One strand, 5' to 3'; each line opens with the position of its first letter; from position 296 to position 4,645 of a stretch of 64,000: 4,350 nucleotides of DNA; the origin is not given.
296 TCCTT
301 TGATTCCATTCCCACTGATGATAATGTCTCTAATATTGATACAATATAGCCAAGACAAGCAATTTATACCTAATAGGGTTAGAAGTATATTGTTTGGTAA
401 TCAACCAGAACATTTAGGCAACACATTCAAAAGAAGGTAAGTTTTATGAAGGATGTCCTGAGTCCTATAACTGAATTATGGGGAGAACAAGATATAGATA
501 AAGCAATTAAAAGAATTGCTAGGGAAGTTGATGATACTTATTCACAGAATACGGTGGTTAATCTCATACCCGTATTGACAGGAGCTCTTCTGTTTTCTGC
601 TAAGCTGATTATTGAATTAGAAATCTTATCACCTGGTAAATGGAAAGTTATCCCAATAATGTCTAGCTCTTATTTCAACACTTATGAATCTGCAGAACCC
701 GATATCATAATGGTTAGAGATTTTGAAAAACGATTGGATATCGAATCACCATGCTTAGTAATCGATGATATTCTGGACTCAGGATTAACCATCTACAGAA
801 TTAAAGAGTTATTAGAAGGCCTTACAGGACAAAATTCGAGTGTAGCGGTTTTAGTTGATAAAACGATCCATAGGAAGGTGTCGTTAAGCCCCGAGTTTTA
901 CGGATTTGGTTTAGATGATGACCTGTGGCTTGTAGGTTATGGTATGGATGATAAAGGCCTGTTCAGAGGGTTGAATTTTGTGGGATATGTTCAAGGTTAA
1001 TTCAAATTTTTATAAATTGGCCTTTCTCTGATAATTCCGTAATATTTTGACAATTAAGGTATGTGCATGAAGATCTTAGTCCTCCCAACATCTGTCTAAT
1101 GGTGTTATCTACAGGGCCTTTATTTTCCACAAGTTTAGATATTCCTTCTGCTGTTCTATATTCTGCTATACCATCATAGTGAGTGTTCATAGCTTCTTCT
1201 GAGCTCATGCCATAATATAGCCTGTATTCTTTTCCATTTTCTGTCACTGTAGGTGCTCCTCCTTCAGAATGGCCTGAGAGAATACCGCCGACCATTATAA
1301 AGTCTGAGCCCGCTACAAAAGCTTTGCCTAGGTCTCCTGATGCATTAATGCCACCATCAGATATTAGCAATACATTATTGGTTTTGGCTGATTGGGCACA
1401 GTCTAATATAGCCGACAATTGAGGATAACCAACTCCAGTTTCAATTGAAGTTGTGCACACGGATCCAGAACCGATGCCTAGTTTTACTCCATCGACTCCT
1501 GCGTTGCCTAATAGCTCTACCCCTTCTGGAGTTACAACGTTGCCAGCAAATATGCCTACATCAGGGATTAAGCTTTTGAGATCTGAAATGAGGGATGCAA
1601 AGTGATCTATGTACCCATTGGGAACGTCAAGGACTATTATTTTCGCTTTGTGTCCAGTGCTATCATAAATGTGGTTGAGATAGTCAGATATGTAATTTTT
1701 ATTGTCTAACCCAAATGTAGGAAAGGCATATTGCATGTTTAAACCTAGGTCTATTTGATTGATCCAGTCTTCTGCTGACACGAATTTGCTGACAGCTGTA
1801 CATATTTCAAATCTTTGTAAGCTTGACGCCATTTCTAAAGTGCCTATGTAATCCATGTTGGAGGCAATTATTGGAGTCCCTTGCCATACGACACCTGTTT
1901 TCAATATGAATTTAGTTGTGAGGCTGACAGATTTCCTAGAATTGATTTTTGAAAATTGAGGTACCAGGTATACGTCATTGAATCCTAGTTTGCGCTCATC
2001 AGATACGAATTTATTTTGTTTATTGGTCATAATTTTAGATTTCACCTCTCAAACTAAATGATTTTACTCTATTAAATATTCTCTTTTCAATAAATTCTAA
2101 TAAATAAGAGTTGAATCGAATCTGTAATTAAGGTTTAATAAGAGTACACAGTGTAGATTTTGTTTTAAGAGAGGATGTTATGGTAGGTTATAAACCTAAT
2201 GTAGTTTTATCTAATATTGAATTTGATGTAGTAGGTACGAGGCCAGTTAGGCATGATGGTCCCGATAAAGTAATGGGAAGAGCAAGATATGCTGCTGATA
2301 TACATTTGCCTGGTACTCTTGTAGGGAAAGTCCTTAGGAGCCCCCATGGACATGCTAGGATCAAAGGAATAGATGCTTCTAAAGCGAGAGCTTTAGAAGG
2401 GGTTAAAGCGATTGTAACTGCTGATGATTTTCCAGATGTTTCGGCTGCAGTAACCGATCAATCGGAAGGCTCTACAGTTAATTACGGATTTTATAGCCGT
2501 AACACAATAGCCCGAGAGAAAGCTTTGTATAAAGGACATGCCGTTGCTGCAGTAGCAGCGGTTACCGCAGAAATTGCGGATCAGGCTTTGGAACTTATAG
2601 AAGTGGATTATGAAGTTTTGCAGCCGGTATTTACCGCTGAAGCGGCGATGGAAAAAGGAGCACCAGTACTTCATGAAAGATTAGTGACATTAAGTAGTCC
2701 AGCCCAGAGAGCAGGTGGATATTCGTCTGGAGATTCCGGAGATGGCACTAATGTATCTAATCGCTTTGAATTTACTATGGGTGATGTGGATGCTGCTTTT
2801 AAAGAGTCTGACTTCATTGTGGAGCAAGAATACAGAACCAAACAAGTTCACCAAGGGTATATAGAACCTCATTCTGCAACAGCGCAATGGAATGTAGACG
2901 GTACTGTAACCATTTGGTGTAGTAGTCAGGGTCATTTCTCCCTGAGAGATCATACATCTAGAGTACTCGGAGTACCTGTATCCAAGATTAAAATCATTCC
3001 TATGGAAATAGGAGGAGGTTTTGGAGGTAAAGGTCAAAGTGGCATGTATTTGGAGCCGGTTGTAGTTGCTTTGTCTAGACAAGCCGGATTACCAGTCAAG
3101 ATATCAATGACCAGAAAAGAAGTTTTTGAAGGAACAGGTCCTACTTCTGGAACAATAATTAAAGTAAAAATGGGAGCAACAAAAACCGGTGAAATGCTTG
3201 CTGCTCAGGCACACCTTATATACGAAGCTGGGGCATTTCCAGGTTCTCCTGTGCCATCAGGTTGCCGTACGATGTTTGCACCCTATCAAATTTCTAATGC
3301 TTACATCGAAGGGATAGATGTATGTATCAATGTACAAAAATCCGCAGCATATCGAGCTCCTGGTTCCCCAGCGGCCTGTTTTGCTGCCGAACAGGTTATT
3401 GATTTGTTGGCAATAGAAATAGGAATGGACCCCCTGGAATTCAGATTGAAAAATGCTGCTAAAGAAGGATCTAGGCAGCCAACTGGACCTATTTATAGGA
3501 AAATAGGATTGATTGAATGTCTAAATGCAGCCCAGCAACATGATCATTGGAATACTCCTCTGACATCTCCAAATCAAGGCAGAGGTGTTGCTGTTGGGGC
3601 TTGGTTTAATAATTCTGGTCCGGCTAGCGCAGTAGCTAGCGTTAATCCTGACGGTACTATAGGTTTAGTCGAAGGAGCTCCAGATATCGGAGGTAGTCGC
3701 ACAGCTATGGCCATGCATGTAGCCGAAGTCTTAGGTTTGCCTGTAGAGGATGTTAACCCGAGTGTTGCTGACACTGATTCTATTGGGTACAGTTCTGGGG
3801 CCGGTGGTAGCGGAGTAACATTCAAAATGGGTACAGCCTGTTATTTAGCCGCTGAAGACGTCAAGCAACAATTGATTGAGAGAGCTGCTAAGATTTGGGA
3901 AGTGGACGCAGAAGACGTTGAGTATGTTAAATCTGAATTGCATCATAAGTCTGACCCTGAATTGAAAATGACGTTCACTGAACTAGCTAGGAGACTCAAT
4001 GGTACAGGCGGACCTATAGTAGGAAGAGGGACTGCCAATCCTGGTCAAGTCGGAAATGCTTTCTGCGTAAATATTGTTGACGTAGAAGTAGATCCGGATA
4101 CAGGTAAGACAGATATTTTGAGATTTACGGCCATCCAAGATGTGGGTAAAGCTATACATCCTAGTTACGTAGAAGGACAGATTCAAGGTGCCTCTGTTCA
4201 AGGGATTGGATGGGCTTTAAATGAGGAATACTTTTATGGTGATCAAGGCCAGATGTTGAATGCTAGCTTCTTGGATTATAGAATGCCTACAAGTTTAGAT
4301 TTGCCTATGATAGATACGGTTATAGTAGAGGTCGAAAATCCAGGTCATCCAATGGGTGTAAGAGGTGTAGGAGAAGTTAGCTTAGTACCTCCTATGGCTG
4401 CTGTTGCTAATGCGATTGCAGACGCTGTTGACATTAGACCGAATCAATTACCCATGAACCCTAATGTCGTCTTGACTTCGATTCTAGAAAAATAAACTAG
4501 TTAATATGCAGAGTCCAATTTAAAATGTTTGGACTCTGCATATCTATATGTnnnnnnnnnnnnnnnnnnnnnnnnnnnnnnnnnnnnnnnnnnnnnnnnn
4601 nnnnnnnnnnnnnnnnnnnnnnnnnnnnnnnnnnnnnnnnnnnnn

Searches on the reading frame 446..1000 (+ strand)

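Call 32: search_protein_families(library=pfam, proteins=[window:446-1000:+], max_evalue=0.00001)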
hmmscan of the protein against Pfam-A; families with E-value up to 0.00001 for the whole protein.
window:446-1000:+ (184 aa): 1 family
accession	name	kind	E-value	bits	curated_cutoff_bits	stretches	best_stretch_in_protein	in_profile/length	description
PF00156.33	Pribosyltran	-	4e-13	49.4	26.3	1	17-169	11-157/158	Phosphoribosyl transferase domain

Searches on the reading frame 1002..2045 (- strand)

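Call 7: search_protein_families(library=pfam, proteins=[window:1002-2045:-], max_evalue=0.01)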
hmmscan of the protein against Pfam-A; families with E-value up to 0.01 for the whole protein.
window:1002-2045:- (347 aa): 1 family
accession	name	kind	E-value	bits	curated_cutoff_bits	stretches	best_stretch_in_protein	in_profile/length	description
PF00478.31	IMPDH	-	8.3e-71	239.2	25.6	1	20-347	2-334/345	IMP dehydrogenase / GMP reductase domain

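Call 8: search_protein_families(library=ncbifam, proteins=[window:1002-2045:-], max_evalue=0.01)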
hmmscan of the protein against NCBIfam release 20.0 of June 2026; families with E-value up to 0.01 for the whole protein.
window:1002-2045:- (347 aa): 11 families
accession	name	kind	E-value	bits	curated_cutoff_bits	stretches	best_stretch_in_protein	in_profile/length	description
NF003470.0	PRK05096.1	equivalog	1.1e-101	340.5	397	1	15-347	4-336/347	GMP reductase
TIGR01305.1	GMP_reduct_1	equivalog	1.5e-97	326.7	492.15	1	15-347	3-335/343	GMP reductase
TIGR01302.1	IMP_dehydrog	equivalog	1.3e-57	195.7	481.5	2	134-339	237-449/450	IMP dehydrogenase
NF005869.0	PRK07807.1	equivalog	1.7e-50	172.4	549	2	133-341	239-458/479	GuaB1 family IMP dehydrogenase-related protein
NF003966.0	PRK05458.1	equivalog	1.6e-47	162.4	344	1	20-339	6-310/327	GMP reductase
NF052358.1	GMPRedGuaB1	equivalog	1e-45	156.8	675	2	134-341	240-458/479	GMP reductase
TIGR01303.1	IMP_DH_rel_1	equivalog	1.1e-42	146.6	562.75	2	134-342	238-457/475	GuaB1 family IMP dehydrogenase-related protein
NF005311.0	PRK06843.1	equivalog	6.9e-42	143.8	779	1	133-347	165-387/404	inosine 5-monophosphate dehydrogenase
TIGR01306.1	GMP_reduct_2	equivalog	7.2e-41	140.7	465.65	1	22-338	4-305/321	GMP reductase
NF005493.0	PRK07107.1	equivalog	1.3e-26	93.2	585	1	121-345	242-476/502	IMP dehydrogenase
TIGR01304.1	IMP_DH_rel_2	equivalog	3.9e-12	46.1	342.1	1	156-331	177-351/365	GuaB3 family IMP dehydrogenase-related protein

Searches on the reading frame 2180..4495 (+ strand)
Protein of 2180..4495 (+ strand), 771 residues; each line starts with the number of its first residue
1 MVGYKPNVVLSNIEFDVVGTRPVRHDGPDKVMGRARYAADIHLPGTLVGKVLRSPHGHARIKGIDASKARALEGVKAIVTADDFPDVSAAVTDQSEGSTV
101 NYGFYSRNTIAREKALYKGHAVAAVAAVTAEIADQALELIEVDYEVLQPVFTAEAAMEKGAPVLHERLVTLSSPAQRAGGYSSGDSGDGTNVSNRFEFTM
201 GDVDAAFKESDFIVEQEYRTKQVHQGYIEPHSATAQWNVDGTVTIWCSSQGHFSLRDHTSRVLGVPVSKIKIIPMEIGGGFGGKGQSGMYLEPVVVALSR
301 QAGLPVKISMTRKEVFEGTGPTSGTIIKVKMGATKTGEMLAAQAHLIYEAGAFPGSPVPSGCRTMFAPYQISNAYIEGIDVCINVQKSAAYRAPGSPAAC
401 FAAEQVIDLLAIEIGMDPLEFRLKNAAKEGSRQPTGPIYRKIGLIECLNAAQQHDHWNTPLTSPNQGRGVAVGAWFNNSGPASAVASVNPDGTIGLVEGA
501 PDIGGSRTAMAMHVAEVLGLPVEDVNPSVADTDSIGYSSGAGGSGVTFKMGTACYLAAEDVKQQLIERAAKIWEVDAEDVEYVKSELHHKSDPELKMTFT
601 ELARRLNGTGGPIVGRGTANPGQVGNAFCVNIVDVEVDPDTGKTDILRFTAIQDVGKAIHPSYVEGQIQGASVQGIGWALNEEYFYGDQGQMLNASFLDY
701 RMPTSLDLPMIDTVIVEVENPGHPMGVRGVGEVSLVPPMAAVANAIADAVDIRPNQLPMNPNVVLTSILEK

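Call 7: search_protein_families(library=pfam, proteins=[window:2180-4495:+], max_evalue=0.01)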
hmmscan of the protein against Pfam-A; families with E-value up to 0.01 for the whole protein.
window:2180-4495:+ (771 aa): 3 families
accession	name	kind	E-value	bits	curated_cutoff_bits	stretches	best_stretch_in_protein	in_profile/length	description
PF02738.23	MoCoBD_1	-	2.2e-66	223.9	27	1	192-426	9-244/244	Molybdopterin cofactor-binding domain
PF20256.3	MoCoBD_2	-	1.1e-63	215.8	27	1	463-709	17-283/283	Molybdopterin cofactor-binding domain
PF01315.27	Ald_Xan_dh_C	-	1.1e-26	93.7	31.3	1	33-147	2-109/110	Aldehyde oxidase and xanthine dehydrogenase, a/b hammerhead domain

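Call 8: search_protein_families(library=ncbifam, proteins=[window:2180-4495:+], max_evalue=0.01)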
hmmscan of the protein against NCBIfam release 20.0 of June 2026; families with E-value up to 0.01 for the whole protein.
window:2180-4495:+ (771 aa): 13 families
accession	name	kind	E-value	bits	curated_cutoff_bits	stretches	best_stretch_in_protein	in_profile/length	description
TIGR03194.1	4hydrxCoA_A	equivalog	1.1e-133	447.3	994.55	1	25-765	4-743/746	4-hydroxybenzoyl-CoA reductase subunit alpha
NF043082.1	XdhA_XDHase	equivalog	3.3e-130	435.5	780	1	18-767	1-751/758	xanthine dehydrogenase subunit XdhA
NF007426.0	PRK09970.1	equivalog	1.3e-124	417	916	1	16-767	4-754/761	xanthine dehydrogenase molybdenum-binding subunit XdhA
NF041018.1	glyceraldDH_alpha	equivalog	2.1e-110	370.3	790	1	18-764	3-740/741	glyceraldehyde dehydrogenase subunit alpha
TIGR03196.1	pucD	equivalog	9.5e-98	328.5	783.65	1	21-764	5-754/763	xanthine dehydrogenase subunit D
TIGR02416.1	CO_dehy_Mo_lg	equivalog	1.5e-93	314.4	991.15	2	31-429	6-397/770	aerobic carbon-monoxide dehydrogenase large subunit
NF040766.1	CODH_aero_grp5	exception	1.1e-86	291.7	950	2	18-603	5-591/785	aerobic carbon-monoxide dehydrogenase large subunit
TIGR03311.1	Se_dep_XDH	equivalog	2e-86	290.9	830.45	1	18-747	162-829/848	selenium-dependent xanthine dehydrogenase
NF045668.1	pterin_aldehy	equivalog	6.8e-86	289.2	1100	1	16-767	173-903/905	molybdopterin-dependent aldehyde oxidoreductase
NF041671.1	peri_hyde_PaoC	equivalog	1.6e-84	284.7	1180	1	15-766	15-729/735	aldehyde oxidoreductase molybdenum-binding subunit PaoC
TIGR03313.1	Se_sel_red_Mo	hypoth_equivalog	1.6e-78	264.4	1101.9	1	16-767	166-948/951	molybdopterin-dependent oxidoreductase Mo/Fe-S-binding subunit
TIGR02965.1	xanthine_xdhB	equivalog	6.7e-69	232.9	849.5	3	191-604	137-568/758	xanthine dehydrogenase molybdopterin binding subunit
TIGR02969.1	mam_aldehyde_ox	subfamily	4.8e-35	120.4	1912.3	2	198-752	715-1281/1330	aldehyde oxidase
